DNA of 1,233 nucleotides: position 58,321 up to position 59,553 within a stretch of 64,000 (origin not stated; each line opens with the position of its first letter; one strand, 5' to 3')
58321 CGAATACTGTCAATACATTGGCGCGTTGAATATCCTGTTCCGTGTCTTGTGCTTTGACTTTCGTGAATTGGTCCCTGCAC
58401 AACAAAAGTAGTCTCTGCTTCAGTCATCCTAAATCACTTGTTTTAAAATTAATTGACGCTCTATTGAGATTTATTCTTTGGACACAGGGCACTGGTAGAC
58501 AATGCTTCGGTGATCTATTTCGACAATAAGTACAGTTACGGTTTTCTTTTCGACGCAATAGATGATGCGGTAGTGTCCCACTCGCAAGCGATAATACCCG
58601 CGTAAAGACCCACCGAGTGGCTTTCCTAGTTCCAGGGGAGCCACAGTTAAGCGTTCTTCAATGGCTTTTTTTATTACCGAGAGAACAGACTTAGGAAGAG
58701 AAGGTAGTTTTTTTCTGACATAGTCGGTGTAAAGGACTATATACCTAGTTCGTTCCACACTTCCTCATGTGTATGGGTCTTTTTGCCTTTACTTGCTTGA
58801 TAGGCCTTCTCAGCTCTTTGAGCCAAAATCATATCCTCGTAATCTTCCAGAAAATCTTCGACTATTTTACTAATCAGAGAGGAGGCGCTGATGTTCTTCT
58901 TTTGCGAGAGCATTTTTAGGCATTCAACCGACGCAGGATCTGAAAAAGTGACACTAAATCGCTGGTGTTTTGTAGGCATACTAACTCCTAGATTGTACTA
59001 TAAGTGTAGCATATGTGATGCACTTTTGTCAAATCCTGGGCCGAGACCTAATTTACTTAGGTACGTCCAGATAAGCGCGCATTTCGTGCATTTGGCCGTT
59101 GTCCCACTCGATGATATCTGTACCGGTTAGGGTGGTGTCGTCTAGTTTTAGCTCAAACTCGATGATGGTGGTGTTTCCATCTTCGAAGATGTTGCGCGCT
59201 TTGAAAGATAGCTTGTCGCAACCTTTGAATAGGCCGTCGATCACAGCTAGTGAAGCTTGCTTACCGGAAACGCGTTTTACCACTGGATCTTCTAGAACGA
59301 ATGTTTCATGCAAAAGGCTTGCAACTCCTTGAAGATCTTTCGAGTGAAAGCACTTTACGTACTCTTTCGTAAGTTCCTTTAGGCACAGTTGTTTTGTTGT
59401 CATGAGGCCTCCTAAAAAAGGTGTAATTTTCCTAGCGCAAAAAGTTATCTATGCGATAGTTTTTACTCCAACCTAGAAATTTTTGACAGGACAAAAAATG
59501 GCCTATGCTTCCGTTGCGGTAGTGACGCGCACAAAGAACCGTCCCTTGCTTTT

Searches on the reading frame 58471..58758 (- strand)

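Call 13: search_protein_families(library=pfam, proteins=[window:58471-58758:-], max_evalue=0.001)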
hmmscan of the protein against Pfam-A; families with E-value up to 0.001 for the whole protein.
window:58471-58758:- (95 aa): 1 family
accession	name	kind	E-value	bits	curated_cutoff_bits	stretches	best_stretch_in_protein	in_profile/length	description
PF05016.21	ParE_toxin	-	3.5e-09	37.6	23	1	12-88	5-89/89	ParE toxin of type II toxin-antitoxin system, parDE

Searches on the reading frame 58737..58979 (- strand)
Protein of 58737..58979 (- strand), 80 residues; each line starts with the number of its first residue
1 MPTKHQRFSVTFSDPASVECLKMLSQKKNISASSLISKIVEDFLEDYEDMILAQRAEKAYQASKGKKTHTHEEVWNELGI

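Call 13: search_protein_families(library=pfam, proteins=[window:58737-58979:-], max_evalue=0.001)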
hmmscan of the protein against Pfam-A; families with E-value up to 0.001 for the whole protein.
window:58737-58979:- (80 aa): 2 families
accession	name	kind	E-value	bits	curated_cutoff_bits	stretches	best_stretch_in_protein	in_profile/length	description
PF19807.5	DUF6290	-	2.5e-08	34.4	27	1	19-78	14-72/72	Family of unknown function (DUF6290)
PF12651.13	RHH_3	-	0.0006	20.2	21.6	1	7-48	4-44/44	Ribbon-helix-helix domain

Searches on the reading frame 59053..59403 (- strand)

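Call 13: search_protein_families(library=pfam, proteins=[window:59053-59403:-], max_evalue=0.001)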
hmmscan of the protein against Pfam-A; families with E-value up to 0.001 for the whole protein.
window:59053-59403:- (116 aa): 2 families
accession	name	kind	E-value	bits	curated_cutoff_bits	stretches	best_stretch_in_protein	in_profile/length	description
PF12680.13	SnoaL_2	-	2.8e-13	50.8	27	1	13-106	2-100/102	SnoaL-like domain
PF07366.18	SnoaL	-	1.1e-05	25.7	28.4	1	11-82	3-74/126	SnoaL-like polyketide cyclase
